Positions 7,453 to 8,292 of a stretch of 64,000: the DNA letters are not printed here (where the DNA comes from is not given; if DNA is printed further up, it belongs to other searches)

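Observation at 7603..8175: Orphan gene whose start codon is buried in a 12-bp inverted repeat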

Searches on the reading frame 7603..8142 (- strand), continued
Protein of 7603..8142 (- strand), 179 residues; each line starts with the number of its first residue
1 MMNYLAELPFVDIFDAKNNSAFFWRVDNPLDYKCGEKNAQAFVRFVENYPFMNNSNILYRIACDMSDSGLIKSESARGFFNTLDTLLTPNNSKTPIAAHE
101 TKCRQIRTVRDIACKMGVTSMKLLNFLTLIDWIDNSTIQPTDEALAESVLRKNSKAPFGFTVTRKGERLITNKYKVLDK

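Call 76: search_dna_similar(query=P0037, collection=plasmids, mode=protein, rows=spread, max_rows=30, max_evalue=0.001)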
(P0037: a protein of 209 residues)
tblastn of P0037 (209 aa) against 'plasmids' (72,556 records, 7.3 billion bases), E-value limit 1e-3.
Records with a match: 12; places in all: 12; records where one place covers at least 80% of the query: 11.
Best place of each record, by identity: >=99% 2; 95-99% 1; <60% 9.
By first word of the organism name: Klebsiella 5; Moellerella 3; Salmonella 2; Providencia 1; Pectobacterium 1.
By predicted mobility (MOB-suite, as given by PLSDB): non-mobilizable 12.
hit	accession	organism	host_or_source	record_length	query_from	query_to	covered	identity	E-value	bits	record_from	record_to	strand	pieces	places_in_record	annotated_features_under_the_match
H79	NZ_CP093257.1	Moellerella wisconsensis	whole organism,Food: Red deer meat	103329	1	209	100%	100.0%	1e-137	431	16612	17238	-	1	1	hypothetical protein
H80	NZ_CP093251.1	Moellerella wisconsensis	whole organism,Food: Red deer meat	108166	1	209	100%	100.0%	1e-137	431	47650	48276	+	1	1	hypothetical protein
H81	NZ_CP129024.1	Moellerella wisconsensis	Sheep,Feces of diarrheic fleece sheep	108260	1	209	100%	96.2%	3e-131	413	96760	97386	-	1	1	hypothetical protein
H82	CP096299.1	Providencia sp. PROV236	Clinical or host-associated ...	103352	27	208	87%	34.1%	2e-25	110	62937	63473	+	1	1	record has no annotation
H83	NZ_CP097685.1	Klebsiella pneumoniae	Homo sapiens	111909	14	206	92%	27.0%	8e-8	59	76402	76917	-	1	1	hypothetical protein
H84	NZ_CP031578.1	Klebsiella pneumoniae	Homo sapiens,Rectal swab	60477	14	206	92%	27.0%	3e-7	57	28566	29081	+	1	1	hypothetical protein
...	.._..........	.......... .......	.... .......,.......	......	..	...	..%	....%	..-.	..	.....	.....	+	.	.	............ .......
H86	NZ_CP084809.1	Klebsiella quasipneumoniae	Water (environment),Whole organism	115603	14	206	92%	27.0%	5e-7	56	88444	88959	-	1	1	hypothetical protein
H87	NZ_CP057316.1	Klebsiella pneumoniae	culture,Pooled pig faecal samples ...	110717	17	206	91%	24.4%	3e-6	54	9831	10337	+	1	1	hypothetical protein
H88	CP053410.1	Salmonella enterica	-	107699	2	200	95%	22.8%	2e-6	55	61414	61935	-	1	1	record has no annotation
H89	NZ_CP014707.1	Salmonella enterica subsp. enterica serovar Anatum str. ...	Bos taurus,bovine pre-evisceration ...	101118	2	200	95%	21.4%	1e-6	56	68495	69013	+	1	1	hypothetical protein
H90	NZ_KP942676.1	Pectobacterium carotovorum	Delia radicum,maggot intestine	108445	28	125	47%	30.6%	4e-9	63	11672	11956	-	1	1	hypothetical protein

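Call 77: get_annotated_region(hit=H82, flank=1500)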
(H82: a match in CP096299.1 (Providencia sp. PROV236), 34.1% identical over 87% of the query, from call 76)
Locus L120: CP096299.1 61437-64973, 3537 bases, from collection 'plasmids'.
description: Providencia sp. PROV236 plasmid pPROV236-2, complete sequence
organism: Providencia sp. PROV236 (NCBI taxid 2936798)
taxonomy: Bacteria; Pseudomonadota; Gammaproteobacteria; Enterobacterales; Morganellaceae; Providencia; Providencia sp. PROV236
host: -; source: Clinical or host-associated pathogen,hospital; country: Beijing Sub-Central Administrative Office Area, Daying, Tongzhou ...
typing (MOB-suite, as given by PLSDB): non-mobilizable
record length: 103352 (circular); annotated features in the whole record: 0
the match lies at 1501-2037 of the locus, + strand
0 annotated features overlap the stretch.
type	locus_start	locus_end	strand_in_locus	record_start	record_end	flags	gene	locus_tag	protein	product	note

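Call 78: get_annotated_region(hit=H90, flank=1500)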
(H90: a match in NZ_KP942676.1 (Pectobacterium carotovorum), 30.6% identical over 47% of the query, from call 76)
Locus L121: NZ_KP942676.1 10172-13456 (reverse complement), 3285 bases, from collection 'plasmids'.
description: Pectobacterium carotovorum plasmid Drgb1, complete sequence
organism: Pectobacterium carotovorum (NCBI taxid 554)
taxonomy: Bacteria; Pseudomonadota; Gammaproteobacteria; Enterobacterales; Pectobacteriaceae; Pectobacterium; Pectobacterium carotovorum
host: -; source: Delia radicum,maggot intestine; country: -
typing (MOB-suite, as given by PLSDB): non-mobilizable; replicon rep_cluster_973
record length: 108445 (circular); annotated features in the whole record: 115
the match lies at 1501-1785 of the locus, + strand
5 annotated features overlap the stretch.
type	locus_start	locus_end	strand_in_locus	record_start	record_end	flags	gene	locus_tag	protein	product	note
CDS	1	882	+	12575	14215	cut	-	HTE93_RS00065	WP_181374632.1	DEAD/DEAH box helicase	-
CDS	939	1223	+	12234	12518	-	-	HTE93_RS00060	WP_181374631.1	hypothetical protein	-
CDS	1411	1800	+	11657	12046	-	-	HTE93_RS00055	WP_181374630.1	hypothetical protein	-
CDS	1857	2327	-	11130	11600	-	-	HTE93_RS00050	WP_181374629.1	hypothetical protein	-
CDS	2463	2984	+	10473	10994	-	-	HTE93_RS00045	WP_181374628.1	hypothetical protein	-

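Call 92: search_dna_similar(query=P0040, collection=plasmids, mode=protein, rows=spread, max_rows=25, max_evalue=0.001)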
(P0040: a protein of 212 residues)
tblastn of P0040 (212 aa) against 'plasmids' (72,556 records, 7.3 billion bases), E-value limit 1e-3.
Records with a match: 6; places in all: 6; records where one place covers at least 80% of the query: 5.
Best place of each record, by identity: <60% 6.
By first word of the organism name: Moellerella 3; Providencia 1; Klebsiella 1; Pectobacterium 1.
By predicted mobility (MOB-suite, as given by PLSDB): non-mobilizable 6.
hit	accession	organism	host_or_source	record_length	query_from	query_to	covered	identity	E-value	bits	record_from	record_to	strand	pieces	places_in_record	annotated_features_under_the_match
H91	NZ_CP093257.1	Moellerella wisconsensis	whole organism,Food: Red deer meat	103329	16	211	92%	38.8%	1e-31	127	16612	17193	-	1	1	hypothetical protein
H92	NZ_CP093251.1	Moellerella wisconsensis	whole organism,Food: Red deer meat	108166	16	211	92%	38.8%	1e-31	127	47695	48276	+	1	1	hypothetical protein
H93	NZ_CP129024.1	Moellerella wisconsensis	Sheep,Feces of diarrheic fleece sheep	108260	16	211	92%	38.1%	2e-32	130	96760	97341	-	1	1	hypothetical protein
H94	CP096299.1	Providencia sp. PROV236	Clinical or host-associated ...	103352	9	209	95%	36.8%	3e-36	141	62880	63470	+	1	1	record has no annotation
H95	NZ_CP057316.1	Klebsiella pneumoniae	culture,Pooled pig faecal samples ...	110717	14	208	92%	23.7%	4e-4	48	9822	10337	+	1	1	hypothetical protein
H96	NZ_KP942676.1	Pectobacterium carotovorum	Delia radicum,maggot intestine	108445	1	116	55%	35.6%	1e-15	82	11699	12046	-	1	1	hypothetical protein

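Call 93: search_dna_similar(query=P0030, collection=plasmids, mode=protein, rows=spread, max_rows=25, max_evalue=0.001)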
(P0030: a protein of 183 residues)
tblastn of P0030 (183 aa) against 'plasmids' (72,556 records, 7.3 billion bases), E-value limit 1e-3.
Records with a match: 104; places in all: 105; records where one place covers at least 80% of the query: 101.
Best place of each record, by identity: >=99% 1; 60-80% 4; <60% 99.
By first word of the organism name: Klebsiella 74; Escherichia 12; Enterobacter 9; Cronobacter 3; Moellerella 3; Salmonella 2; Raoultella 1.
By predicted mobility (MOB-suite, as given by PLSDB): non-mobilizable 98; conjugative 3; mobilizable 3.
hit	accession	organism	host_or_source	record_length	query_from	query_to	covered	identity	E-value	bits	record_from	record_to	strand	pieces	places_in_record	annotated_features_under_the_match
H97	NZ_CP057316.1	Klebsiella pneumoniae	culture,Pooled pig faecal samples ...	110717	1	183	100%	99.5%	4e-117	371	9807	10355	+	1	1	hypothetical protein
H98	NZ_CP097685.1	Klebsiella pneumoniae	Homo sapiens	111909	1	183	100%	78.1%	2e-93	303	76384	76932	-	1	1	hypothetical protein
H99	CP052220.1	Klebsiella pneumoniae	Homo sapiens,blood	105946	6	183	97%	28.4%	6e-15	79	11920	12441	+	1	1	hypothetical protein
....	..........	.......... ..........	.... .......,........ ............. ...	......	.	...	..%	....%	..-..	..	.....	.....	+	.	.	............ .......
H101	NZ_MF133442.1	Klebsiella pneumoniae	-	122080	6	183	97%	28.4%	6e-15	79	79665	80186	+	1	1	hypothetical protein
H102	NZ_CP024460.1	Klebsiella pneumoniae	Homo sapiens,sputum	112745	6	183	97%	28.4%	1e-14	78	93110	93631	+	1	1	hypothetical protein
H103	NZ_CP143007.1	Klebsiella pneumoniae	Homo sapiens,blood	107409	6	183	97%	28.3%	2e-14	77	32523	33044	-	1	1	hypothetical protein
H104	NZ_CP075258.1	Klebsiella pneumoniae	pork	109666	6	183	97%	28.3%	2e-14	77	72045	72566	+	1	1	hypothetical protein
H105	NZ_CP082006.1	Klebsiella pneumoniae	Homo sapiens,blood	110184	6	183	97%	28.3%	2e-14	77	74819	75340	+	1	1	hypothetical protein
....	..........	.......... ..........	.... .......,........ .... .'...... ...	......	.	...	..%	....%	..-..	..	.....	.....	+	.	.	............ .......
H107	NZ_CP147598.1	Klebsiella pneumoniae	Homo sapiens,bloodstream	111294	6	183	97%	28.3%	2e-14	77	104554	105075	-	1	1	hypothetical protein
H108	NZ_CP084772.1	Klebsiella quasipneumoniae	Water (environment),Whole organism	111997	6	183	97%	28.3%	2e-14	77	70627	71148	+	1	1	hypothetical protein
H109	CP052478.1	Klebsiella pneumoniae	Homo sapiens,blood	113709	6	183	97%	28.3%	2e-14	77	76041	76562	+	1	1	hypothetical protein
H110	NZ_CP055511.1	Klebsiella pneumoniae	culture,Wastewater effluent sample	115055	6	183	97%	28.3%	2e-14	77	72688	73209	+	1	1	hypothetical protein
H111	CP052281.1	Klebsiella pneumoniae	Homo sapiens,blood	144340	6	183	97%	28.3%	2e-14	77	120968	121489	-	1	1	hypothetical protein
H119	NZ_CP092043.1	Enterobacter cloacae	cell culture,river water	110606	6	178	95%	27.4%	6e-15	79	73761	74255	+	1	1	hypothetical protein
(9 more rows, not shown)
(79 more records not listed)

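Call 94: get_annotated_region(hit=H98, flank=400)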
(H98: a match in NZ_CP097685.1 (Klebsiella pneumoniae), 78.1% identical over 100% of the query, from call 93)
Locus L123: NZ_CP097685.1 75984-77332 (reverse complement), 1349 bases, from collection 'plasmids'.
description: Klebsiella pneumoniae strain IR12073_1 plasmid unnamed2, complete sequence
organism: Klebsiella pneumoniae (NCBI taxid 573)
taxonomy: Bacteria; Pseudomonadota; Gammaproteobacteria; Enterobacterales; Enterobacteriaceae; Klebsiella; Klebsiella pneumoniae
host: -; source: Homo sapiens; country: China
typing (MOB-suite, as given by PLSDB): non-mobilizable; replicon rep_cluster_2469
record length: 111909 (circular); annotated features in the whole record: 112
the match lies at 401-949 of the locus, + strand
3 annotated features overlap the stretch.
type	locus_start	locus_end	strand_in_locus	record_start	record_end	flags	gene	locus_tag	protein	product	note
CDS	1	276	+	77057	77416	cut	-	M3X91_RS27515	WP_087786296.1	hypothetical protein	-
CDS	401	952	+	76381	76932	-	-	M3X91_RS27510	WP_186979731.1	hypothetical protein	-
CDS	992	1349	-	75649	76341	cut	-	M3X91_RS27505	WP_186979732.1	hypothetical protein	-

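Call 95: get_annotated_region(hit=H119, flank=400)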
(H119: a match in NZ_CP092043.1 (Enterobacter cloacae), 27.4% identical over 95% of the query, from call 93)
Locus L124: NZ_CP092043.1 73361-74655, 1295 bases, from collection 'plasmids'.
description: Enterobacter cloacae isolate AVS0889 plasmid pAVS0889-a, complete sequence
organism: Enterobacter cloacae (NCBI taxid 550)
taxonomy: Bacteria; Pseudomonadota; Gammaproteobacteria; Enterobacterales; Enterobacteriaceae; Enterobacter; Enterobacter cloacae
host: -; source: cell culture,river water; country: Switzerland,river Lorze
typing (MOB-suite, as given by PLSDB): non-mobilizable; replicon IncFIB
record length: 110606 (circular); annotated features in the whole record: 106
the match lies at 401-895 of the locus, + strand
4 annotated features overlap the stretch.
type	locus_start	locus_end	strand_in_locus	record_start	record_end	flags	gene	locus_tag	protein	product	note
CDS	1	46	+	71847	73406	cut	-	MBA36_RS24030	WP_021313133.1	DEAD/DEAH box helicase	-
CDS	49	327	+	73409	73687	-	-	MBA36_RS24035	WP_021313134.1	hypothetical protein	-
CDS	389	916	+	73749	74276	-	-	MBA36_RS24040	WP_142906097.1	hypothetical protein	-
CDS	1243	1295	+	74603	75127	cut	-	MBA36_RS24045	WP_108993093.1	transcriptional regulator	-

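Call 104: search_solved_structures(query=A4, max_evalue=1)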
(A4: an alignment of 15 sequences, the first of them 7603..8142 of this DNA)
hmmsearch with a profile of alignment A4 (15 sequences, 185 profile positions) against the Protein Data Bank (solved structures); distinct sequences matched with E-value up to 1: 4.
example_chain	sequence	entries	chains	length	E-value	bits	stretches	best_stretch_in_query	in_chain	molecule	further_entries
9d41_A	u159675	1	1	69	0.37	13.8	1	103-153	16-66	Borealin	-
5b3r_A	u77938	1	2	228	0.46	13.5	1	135-183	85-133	IMP-18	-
6yie_B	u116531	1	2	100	0.64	13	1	103-153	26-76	Borealin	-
3thp_A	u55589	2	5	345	0.75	12.8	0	124-155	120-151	Alkylated DNA repair protein alkB homolog 8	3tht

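Call 107: fold_search(model_id=the predicted structure, library=pdb)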
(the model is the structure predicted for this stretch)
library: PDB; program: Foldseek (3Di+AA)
matches with E <= 10: 115; with E <= 0.001: 0
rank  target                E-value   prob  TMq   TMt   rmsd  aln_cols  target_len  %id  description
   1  5ffx_A                1.8e+00  0.21  0.21  0.25   6.4        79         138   14  S. aureus MepR G34K Mutant (released 2016-12-21)
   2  3tqn_B                1.8e+00  0.12  0.17  0.25  11.0        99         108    8  Structure of the transcriptional regulator of the GntR family, from Coxiella burnetii. (released 2011-09-28)
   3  2zhh                  1.9e+00  0.57  0.26  0.37   3.0        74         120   15  Crystal structure of SoxR (released 2008-03-25)
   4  5k5q_D                1.9e+00  0.25  0.21  0.36   5.8        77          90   14  Structure of AspA-DNA complex: novel centromere bindng protein-centromere complex (released 2016-06-01)
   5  6tru_B                1.9e+00  0.10  0.18  0.12  14.6       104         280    8  Crystal structure of the N-terminal half of the TFIIH subunit p52 (released 2020-10-21)
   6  22oz_B                1.9e+00  0.08  0.20  0.22  13.1       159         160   17  Structural insights into HpaR-mediated recognition of hrpX and hrpG in Xanthomonas campestris pv. campestris (released 2026-03-11)
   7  22oz_F                1.9e+00  0.07  0.19  0.21  12.9       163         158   16  Structural insights into HpaR-mediated recognition of hrpX and hrpG in Xanthomonas campestris pv. campestris (released 2026-03-11)
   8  4j2n_C                2.0e+00  0.33  0.19  0.53   4.3        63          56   14  Crystal Structure of mycobacteriophage Pukovnik Xis (released 2013-10-23)
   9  4j2n_A                2.1e+00  0.35  0.20  0.56   4.2        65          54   14  Crystal Structure of mycobacteriophage Pukovnik Xis (released 2013-10-23)
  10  22oz_D                2.1e+00  0.06  0.20  0.21  13.3       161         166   15  Structural insights into HpaR-mediated recognition of hrpX and hrpG in Xanthomonas campestris pv. campestris (released 2026-03-11)
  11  5i41                  2.2e+00  0.47  0.25  0.57   3.9        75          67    9  Structure of the apo RacA DNA binding domain (released 2016-05-04)
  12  1fx7_B                2.3e+00  0.28  0.20  0.17   4.4        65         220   12  CRYSTAL STRUCTURE OF THE IRON-DEPENDENT REGULATOR (IDER) FROM MYCOBACTERIUM TUBERCULOSIS (released 2001-03-07)
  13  3bro_C                2.3e+00  0.12  0.19  0.24   6.1        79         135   13  Crystal structure of the transcription regulator MarR from Oenococcus oeni PSU-1 (released 2008-01-15)
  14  5i44_B                2.5e+00  0.57  0.26  0.62   2.7        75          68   11  Structure of RacA-DNA complex; P21 form (released 2016-05-04)
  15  1ruo_B                2.5e+00  0.06  0.18  0.16  12.2       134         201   17  CATABOLITE GENE ACTIVATOR PROTEIN (CAP) MUTANT/DNA COMPLEX + ADENOSINE-3',5'-CYCLIC-MONOPHOSPHATE (released 1997-01-10)
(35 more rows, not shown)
